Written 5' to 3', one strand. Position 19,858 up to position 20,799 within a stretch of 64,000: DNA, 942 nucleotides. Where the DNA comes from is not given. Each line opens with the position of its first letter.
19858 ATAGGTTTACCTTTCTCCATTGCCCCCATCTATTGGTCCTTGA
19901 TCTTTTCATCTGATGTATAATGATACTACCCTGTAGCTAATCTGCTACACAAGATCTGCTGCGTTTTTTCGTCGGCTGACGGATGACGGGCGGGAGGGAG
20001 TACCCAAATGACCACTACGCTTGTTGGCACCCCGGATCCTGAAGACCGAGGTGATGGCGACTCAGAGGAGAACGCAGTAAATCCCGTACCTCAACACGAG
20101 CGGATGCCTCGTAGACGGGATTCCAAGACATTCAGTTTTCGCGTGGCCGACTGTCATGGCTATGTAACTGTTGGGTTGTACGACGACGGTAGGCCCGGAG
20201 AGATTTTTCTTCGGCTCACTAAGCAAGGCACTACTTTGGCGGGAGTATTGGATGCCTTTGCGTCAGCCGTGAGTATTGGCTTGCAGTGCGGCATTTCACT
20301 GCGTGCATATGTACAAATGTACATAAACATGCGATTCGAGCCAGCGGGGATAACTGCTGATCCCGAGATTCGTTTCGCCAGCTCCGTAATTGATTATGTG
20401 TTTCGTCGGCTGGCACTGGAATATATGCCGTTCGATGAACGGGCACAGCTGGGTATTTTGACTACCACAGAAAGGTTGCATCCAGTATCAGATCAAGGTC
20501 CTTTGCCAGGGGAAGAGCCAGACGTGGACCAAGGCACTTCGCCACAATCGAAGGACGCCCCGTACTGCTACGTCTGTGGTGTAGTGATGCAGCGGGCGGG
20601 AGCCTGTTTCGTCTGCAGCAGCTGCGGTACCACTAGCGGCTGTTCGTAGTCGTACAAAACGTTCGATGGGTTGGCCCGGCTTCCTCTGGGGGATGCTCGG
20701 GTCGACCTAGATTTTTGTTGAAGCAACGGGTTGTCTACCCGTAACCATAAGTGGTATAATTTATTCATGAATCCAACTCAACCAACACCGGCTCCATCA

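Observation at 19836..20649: GC-rich orphan NrdJb-like fragment (C-terminal 200 aa of class II ribonucleotide reductase) with its own promoter-like signals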

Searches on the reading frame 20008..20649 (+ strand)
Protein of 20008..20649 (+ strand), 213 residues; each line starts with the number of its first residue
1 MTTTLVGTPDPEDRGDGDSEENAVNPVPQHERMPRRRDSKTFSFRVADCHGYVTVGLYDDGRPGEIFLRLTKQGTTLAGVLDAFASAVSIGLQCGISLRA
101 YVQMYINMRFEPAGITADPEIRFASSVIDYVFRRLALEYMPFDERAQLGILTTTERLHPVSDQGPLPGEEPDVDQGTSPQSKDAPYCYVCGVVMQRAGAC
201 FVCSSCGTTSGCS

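Call 4: search_protein_families(library=pfam, proteins=[window:20008-20649:+], max_evalue=1)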
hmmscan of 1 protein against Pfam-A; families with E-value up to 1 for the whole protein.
window:20008-20649:+ (213 aa): 2 families
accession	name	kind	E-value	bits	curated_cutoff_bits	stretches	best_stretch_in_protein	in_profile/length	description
PF12637.14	TSCPD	-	1.2e-09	38.7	22.8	1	48-137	11-86/88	TSCPD domain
PF06221.18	zf-C2HC5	-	0.12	12.8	25.8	1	182-208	15-42/54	Putative zinc finger motif, C2HC5-type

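Call 5: search_protein_families(library=ncbifam, proteins=[window:20008-20649:+], max_evalue=1)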
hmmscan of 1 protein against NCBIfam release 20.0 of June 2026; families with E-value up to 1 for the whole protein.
window:20008-20649:+ (213 aa): 3 families
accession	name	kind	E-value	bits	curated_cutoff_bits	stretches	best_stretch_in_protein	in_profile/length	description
NF005122.0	PRK06556.1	equivalog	5.2e-59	199.9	859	2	22-162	735-875/960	vitamin B12-dependent ribonucleotide reductase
NF005736.0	PRK07562.1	equivalog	3.4e-31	107.7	1737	2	29-153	968-1090/1222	vitamin B12-dependent ribonucleotide reductase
NF006417.0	PRK08665.1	equivalog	6.5e-10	37.9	961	1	23-209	587-756/759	vitamin B12-dependent ribonucleotide reductase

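Call 6: search_solved_structures(query=window:20008-20649:+, max_evalue=1, show_alignments=3)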
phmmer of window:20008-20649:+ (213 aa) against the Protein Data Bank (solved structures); distinct sequences matched with E-value up to 1: 5.
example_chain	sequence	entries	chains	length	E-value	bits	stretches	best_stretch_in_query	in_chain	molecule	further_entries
4myd_A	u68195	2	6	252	0.08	15.6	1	53-106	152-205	2-succinyl-6-hydroxy-2,4-cyclohexadiene-1-carboxylate synthase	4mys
4mxd_A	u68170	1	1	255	0.082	15.6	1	53-106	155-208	2-succinyl-6-hydroxy-2,4-cyclohexadiene-1-carboxylate synthase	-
4geg_A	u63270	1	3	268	0.092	15.4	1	53-106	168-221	2-succinyl-6-hydroxy-2,4-cyclohexadiene-1-carboxylate synthase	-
4gdm_A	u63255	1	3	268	0.092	15.4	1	53-106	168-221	2-succinyl-6-hydroxy-2,4-cyclohexadiene-1-carboxylate synthase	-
4gec_A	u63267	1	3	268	0.094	15.4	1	53-106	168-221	2-succinyl-6-hydroxy-2,4-cyclohexadiene-1-carboxylate synthase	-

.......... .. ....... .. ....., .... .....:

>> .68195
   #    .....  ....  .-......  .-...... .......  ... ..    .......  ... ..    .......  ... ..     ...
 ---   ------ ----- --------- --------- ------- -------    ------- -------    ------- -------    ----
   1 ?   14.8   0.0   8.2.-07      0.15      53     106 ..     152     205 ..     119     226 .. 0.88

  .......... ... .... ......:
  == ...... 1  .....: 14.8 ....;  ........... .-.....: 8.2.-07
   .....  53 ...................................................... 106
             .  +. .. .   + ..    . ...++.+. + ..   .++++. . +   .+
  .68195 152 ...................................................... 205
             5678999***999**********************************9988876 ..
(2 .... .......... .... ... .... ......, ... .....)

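Call 11: find_homologous_proteins(query=window:20008-20649:+, max_evalue=0.001)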
Query window:20008-20649:+ (213 aa): 896 proteins with E <= 0.001 among 1020 candidates; the best 120 are listed.
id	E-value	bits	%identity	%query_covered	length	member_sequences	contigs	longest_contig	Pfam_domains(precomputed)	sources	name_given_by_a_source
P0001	6.7e-142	488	100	100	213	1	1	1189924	PF12637.15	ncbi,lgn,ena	-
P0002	4.6e-88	312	50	91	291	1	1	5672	PF12637.15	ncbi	ncbi:MAG: TSCPD domain-containing protein, partial [Acidimicrobiia bacterium]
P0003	1.2e-82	295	66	99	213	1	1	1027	PF12637.15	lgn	-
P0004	2.8e-81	290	63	100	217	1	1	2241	PF12637.15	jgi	jgi:ribonucleoside-diphosphate reductase alpha chain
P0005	1.4e-80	288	64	98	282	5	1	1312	PF12637.15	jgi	jgi:ribonucleoside-diphosphate reductase alpha chain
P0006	2.3e-79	284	56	67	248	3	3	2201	PF12637.15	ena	-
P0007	1.9e-78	281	58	61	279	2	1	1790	PF12637.15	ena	-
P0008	4.0e-78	280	62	91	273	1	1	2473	PF12637.15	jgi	jgi:ribonucleoside-diphosphate reductase alpha chain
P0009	2.7e-76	274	65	87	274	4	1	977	PF02867.21,PF12637.15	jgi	jgi:ribonucleoside-diphosphate reductase alpha chain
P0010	2.7e-76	274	65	87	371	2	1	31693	PF12637.15,PF14890.12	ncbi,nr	ncbi:MAG: hypothetical protein M3066_14675, partial [Actinomycetota bacterium]|nr:hypothetical prote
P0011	3.7e-76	273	66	87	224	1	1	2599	PF12637.15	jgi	jgi:ribonucleoside-diphosphate reductase alpha chain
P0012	1.8e-75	271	57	93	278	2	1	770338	PF12637.15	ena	-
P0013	1.8e-75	271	58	96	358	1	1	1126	PF02867.21,PF12637.15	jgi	jgi:ribonucleoside-diphosphate reductase alpha chain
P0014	1.8e-75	271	61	98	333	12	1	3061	PF02867.21,PF12637.15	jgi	jgi:ribonucleoside-diphosphate reductase alpha chain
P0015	5.2e-75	270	61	87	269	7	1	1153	PF12637.15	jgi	jgi:ribonucleoside-diphosphate reductase alpha chain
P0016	1.1e-74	269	61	87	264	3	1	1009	PF12637.15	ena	-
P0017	2.7e-74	267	61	87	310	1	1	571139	PF02867.21,PF12637.15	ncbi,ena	-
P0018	3.2e-74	267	59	91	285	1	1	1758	PF12637.15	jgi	jgi:ribonucleoside-diphosphate reductase alpha chain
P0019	3.2e-74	267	56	91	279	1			PF12637.15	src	-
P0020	4.5e-74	267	59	87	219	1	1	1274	PF12637.15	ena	-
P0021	5.2e-74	266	64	87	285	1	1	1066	PF02867.21,PF12637.15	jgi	jgi:ribonucleoside-diphosphate reductase alpha chain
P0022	7.3e-74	266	58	91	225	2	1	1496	PF12637.15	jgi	jgi:ribonucleoside-diphosphate reductase alpha chain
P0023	8.0e-74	266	63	87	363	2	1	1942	PF12637.15,PF14890.12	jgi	jgi:ribonucleoside-diphosphate reductase alpha chain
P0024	1.5e-73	265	63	91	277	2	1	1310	PF02867.21,PF12637.15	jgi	-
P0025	1.9e-73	264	59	87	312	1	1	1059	PF12637.15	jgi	jgi:ribonucleoside-diphosphate reductase alpha chain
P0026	2.8e-73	264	56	97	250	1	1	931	PF12637.15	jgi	jgi:ribonucleoside-diphosphate reductase alpha chain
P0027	3.1e-73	264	58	91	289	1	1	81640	PF12637.15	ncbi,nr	ncbi:MAG TPA: hypothetical protein VHF24_06155, partial [Acidimicrobiales bacterium]|nr:hypothetical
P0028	4.2e-73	263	61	87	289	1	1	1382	PF02867.21,PF12637.15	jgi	jgi:ribonucleoside-diphosphate reductase alpha chain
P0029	4.3e-73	263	59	87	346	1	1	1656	PF12637.15,PF14890.12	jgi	jgi:ribonucleoside-diphosphate reductase alpha chain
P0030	2.2e-72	261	61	82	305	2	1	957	PF02867.21,PF12637.15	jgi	jgi:ribonucleoside-diphosphate reductase alpha chain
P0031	2.2e-72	261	59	87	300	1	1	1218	PF02867.21,PF12637.15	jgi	jgi:ribonucleoside-diphosphate reductase alpha chain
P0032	3.3e-72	260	60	87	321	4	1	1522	PF02867.21,PF12637.15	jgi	-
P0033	4.6e-72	260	62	87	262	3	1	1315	PF12637.15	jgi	-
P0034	5.2e-72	260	59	87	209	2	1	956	PF12637.15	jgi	jgi:ribonucleoside-diphosphate reductase alpha chain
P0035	1.2e-71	259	57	91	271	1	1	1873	PF12637.15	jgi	-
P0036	1.3e-71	259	58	91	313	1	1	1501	PF02867.21,PF12637.15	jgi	jgi:ribonucleoside-diphosphate reductase alpha chain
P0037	3.5e-71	257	57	82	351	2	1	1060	PF02867.21,PF12637.15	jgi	-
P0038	4.5e-71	257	59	87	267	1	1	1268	PF12637.15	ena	-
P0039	7.0e-71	256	57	91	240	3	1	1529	PF12637.15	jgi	jgi:ribonucleoside-diphosphate reductase alpha chain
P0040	7.1e-71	256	63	87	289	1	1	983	PF02867.21,PF12637.15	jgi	jgi:ribonucleoside-diphosphate reductase alpha chain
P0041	1.3e-70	255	61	83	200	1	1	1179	PF12637.15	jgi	jgi:ribonucleoside-diphosphate reductase alpha chain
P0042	1.3e-70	255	60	82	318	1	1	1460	PF02867.21,PF12637.15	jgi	jgi:ribonucleoside-diphosphate reductase alpha chain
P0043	1.4e-70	255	61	87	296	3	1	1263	PF02867.21,PF12637.15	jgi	jgi:ribonucleoside-diphosphate reductase alpha chain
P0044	1.9e-70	255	59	87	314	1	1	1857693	PF12637.15,PF14890.12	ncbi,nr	ncbi:MAG: hypothetical protein M5U14_02150 [Acidimicrobiia bacterium]|nr:hypothetical protein [Acidi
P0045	2.4e-70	254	58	87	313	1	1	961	PF02867.21,PF12637.15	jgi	jgi:ribonucleoside-diphosphate reductase alpha chain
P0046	2.6e-70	254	61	83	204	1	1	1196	PF12637.15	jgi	jgi:ribonucleoside-diphosphate reductase alpha chain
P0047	2.7e-70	254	52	87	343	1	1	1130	PF02867.21,PF12637.15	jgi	jgi:ribonucleoside-diphosphate reductase alpha chain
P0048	3.5e-70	254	61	82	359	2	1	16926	PF02867.21,PF12637.15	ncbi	ncbi:MAG: hypothetical protein ACR2MO_05260, partial [Acidimicrobiales bacterium]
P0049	3.6e-70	254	60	87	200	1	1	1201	PF12637.15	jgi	jgi:ribonucleoside-diphosphate reductase alpha chain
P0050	4.5e-70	253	57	82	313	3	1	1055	PF02867.21,PF12637.15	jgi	jgi:ribonucleoside-diphosphate reductase alpha chain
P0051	4.8e-70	253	57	82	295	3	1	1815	PF02867.21,PF12637.15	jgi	jgi:ribonucleoside-diphosphate reductase alpha chain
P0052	5.8e-70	253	57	91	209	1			PF12637.15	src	-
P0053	1.7e-69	252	53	91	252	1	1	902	PF12637.15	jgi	jgi:ribonucleoside-diphosphate reductase alpha chain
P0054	1.7e-69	252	50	86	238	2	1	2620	PF12637.15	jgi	jgi:ribonucleoside-diphosphate reductase alpha chain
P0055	2.1e-69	251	54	97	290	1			PF02867.21,PF12637.15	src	-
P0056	2.5e-69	251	54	82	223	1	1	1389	PF12637.15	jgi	jgi:ribonucleoside-diphosphate reductase alpha chain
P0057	2.6e-69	251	55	87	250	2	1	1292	PF12637.15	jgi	jgi:ribonucleoside-diphosphate reductase alpha chain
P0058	2.8e-69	251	55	87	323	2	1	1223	PF02867.21,PF12637.15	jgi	jgi:ribonucleoside-diphosphate reductase alpha chain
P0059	3.6e-69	251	52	86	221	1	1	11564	PF12637.15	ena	-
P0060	4.4e-69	250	52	86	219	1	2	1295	PF12637.15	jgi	jgi:ribonucleoside-diphosphate reductase alpha chain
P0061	7.7e-69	249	58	87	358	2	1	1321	PF02867.21,PF12637.15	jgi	jgi:ribonucleoside-diphosphate reductase alpha chain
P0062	9.0e-69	249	57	92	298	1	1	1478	PF02867.21,PF12637.15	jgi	jgi:ribonucleoside-diphosphate reductase alpha chain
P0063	9.0e-69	249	59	87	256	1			PF12637.15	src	-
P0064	1.0e-68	249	56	86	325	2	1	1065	PF02867.21,PF12637.15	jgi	jgi:ribonucleoside-diphosphate reductase alpha chain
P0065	1.0e-68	249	58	87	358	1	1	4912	PF02867.21,PF12637.15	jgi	jgi:ribonucleoside-diphosphate reductase alpha chain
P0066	1.2e-68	249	58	86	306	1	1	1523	PF12637.15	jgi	jgi:ribonucleoside-diphosphate reductase alpha chain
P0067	1.2e-68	249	51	87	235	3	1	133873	PF12637.15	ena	-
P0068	1.3e-68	249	53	86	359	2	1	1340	PF02867.21,PF12637.15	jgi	jgi:ribonucleoside-diphosphate reductase alpha chain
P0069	1.3e-68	249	56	86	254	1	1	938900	PF12637.15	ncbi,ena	-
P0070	1.4e-68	249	55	87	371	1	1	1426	PF02867.21,PF12637.15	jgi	jgi:ribonucleoside-diphosphate reductase alpha chain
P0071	1.5e-68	248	57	82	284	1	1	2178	PF02867.21,PF12637.15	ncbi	ncbi:MAG: ribonucleoside-diphosphate reductase, partial [Acidimicrobiales bacterium]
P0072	1.6e-68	248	52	86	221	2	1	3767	PF12637.15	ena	-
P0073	1.6e-68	248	51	86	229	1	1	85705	PF12637.15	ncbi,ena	-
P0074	1.8e-68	248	56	92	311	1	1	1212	PF02867.21,PF12637.15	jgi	jgi:ribonucleoside-diphosphate reductase alpha chain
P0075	2.0e-68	248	56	82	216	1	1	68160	PF12637.15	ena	-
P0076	2.9e-68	248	54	87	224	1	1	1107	PF12637.15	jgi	jgi:ribonucleoside-diphosphate reductase alpha chain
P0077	3.0e-68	247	59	87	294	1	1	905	PF02867.21,PF12637.15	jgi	jgi:ribonucleoside-diphosphate reductase alpha chain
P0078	3.1e-68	247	50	86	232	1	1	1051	PF12637.15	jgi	jgi:ribonucleoside-diphosphate reductase alpha chain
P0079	3.5e-68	247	57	86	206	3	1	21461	PF12637.15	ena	-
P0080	3.8e-68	247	57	86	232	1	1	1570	PF12637.15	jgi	jgi:ribonucleoside-diphosphate reductase alpha chain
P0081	4.0e-68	247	56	91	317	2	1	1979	PF02867.21,PF12637.15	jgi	jgi:ribonucleoside-diphosphate reductase alpha chain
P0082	5.4e-68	247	58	87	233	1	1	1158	PF12637.15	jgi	-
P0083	5.4e-68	247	57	82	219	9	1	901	PF12637.15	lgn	-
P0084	5.8e-68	247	51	86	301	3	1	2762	PF12637.15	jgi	jgi:ribonucleoside-diphosphate reductase alpha chain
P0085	8.0e-68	246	49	86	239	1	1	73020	PF12637.15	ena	-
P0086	8.6e-68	246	60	72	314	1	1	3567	PF12637.15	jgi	jgi:ribonucleoside-diphosphate reductase alpha chain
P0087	8.6e-68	246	57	82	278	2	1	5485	PF12637.15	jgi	jgi:ribonucleoside-diphosphate reductase alpha chain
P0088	8.9e-68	246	52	87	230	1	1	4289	PF12637.15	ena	-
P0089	1.1e-67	246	49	86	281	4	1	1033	PF12637.15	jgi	jgi:ribonucleoside-diphosphate reductase alpha chain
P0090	1.1e-67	246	55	91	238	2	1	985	PF12637.15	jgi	-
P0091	1.1e-67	246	49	86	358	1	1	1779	PF02867.21,PF12637.15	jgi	jgi:ribonucleoside-diphosphate reductase alpha chain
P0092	1.4e-67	245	51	86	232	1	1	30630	PF12637.15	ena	-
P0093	1.5e-67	245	52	86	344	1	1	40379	PF02867.21,PF12637.15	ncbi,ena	-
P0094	1.6e-67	245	52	86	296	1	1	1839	PF12637.15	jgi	jgi:ribonucleoside-diphosphate reductase alpha chain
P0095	1.8e-67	245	57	87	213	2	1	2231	PF12637.15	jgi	jgi:ribonucleoside-diphosphate reductase alpha chain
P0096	2.2e-67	245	51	82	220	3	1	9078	PF12637.15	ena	-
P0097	2.7e-67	244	53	82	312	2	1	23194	PF02867.21,PF12637.15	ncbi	-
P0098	3.4e-67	244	59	82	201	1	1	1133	PF12637.15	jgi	jgi:ribonucleoside-diphosphate reductase alpha chain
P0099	3.7e-67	244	52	86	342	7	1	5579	PF02867.21,PF12637.15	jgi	jgi:ribonucleoside-diphosphate reductase alpha chain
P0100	4.1e-67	244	55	87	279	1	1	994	PF12637.15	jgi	jgi:ribonucleoside-diphosphate reductase alpha chain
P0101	4.3e-67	244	50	86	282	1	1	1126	PF12637.15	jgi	jgi:ribonucleoside-diphosphate reductase alpha chain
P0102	4.4e-67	244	54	92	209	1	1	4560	PF12637.15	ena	-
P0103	4.6e-67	244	51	86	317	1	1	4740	PF12637.15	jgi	jgi:ribonucleoside-diphosphate reductase alpha chain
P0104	4.6e-67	244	51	86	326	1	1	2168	PF02867.21,PF12637.15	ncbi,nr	ncbi:MAG TPA: ribonucleoside-diphosphate reductase, partial [Acidimicrobiales bacterium]|nr:ribonucl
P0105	4.8e-67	244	55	82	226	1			PF12637.15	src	-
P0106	5.0e-67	244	57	87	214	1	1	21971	PF12637.15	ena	-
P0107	5.3e-67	243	57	87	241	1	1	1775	PF12637.15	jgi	jgi:ribonucleoside-diphosphate reductase alpha chain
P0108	5.4e-67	243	50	86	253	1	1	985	PF12637.15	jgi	-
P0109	5.5e-67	243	52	86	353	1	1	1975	PF02867.21,PF12637.15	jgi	-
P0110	5.8e-67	243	50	87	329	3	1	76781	PF12637.15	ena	-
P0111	6.0e-67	243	53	91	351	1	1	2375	PF12637.15,PF14890.12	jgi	jgi:ribonucleoside-diphosphate reductase alpha chain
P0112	6.1e-67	243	54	88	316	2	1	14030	PF02867.21,PF12637.15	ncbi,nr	ncbi:MAG: vitamin B12-dependent ribonucleotide reductase, partial [Acidimicrobiales bacterium]|nr:vi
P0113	6.1e-67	243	50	86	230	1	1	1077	PF12637.15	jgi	jgi:ribonucleoside-diphosphate reductase alpha chain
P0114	6.8e-67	243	51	86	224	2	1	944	PF12637.15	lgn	-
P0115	7.2e-67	243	48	91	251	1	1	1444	PF12637.15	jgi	jgi:ribonucleoside-diphosphate reductase alpha chain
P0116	7.2e-67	243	57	87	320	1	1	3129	PF02867.21,PF12637.15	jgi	-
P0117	7.9e-67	243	58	82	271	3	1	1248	PF12637.15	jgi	jgi:ribonucleoside-diphosphate reductase alpha chain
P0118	8.4e-67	243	53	86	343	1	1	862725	PF02867.21,PF12637.15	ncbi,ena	-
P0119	8.6e-67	243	54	82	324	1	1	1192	PF02867.21,PF12637.15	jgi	jgi:ribonucleoside-diphosphate reductase alpha chain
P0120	9.0e-67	243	51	86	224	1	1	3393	PF12637.15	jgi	jgi:ribonucleoside-diphosphate reductase alpha chain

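Call 12: find_encoding_contigs(protein=P0001, flank=10000, max_places=4)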
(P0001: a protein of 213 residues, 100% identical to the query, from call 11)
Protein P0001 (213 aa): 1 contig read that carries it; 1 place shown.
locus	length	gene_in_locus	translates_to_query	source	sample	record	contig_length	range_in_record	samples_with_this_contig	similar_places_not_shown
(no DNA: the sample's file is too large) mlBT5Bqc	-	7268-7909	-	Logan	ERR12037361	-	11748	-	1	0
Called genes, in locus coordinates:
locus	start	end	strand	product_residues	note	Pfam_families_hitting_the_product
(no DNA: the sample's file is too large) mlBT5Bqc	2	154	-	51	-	?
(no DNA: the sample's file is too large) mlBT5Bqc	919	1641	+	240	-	PF24827:AstE_AspA_cat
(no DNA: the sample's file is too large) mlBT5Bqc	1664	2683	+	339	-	PF00579:tRNA-synt_1b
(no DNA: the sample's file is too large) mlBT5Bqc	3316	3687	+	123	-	-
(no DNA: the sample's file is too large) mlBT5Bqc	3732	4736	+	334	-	PF02912:Phe_tRNA-synt_N, PF01409:tRNA-synt_2d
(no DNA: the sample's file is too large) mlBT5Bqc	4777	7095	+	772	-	PF01588:tRNA_bind, PF03483:B3_4, PF03484:B5, PF17759:tRNA_synthFbeta, PF03147:FDX-ACB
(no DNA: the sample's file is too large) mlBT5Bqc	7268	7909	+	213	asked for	PF12637:TSCPD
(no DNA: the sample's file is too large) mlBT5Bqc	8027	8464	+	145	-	-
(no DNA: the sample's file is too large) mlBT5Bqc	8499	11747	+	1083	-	?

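Call 13: find_encoding_contigs(protein=P0012, flank=10000, max_places=3)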
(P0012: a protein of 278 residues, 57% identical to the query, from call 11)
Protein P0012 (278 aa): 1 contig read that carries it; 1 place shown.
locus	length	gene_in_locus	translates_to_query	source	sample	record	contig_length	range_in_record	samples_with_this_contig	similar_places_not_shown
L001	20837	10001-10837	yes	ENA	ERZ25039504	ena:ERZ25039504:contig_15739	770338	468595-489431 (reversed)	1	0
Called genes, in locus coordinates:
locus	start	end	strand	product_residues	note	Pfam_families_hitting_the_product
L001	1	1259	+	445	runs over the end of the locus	PF00082:Peptidase_S8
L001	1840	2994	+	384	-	PF01734:Patatin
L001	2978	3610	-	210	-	PF01726:LexA_DNA_bind, PF09339:HTH_IclR (weak), PF00717:Peptidase_S24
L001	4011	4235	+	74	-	-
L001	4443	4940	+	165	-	PF22811:Zn_ribbon_NrdR, PF03477:ATP-cone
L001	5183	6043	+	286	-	PF08471:Ribonuc_red_2_N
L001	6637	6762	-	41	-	-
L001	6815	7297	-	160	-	-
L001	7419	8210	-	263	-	-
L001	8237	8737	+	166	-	-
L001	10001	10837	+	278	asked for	PF12637:TSCPD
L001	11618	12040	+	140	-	PF00072:Response_reg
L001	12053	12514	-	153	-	-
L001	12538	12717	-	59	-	-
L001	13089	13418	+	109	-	-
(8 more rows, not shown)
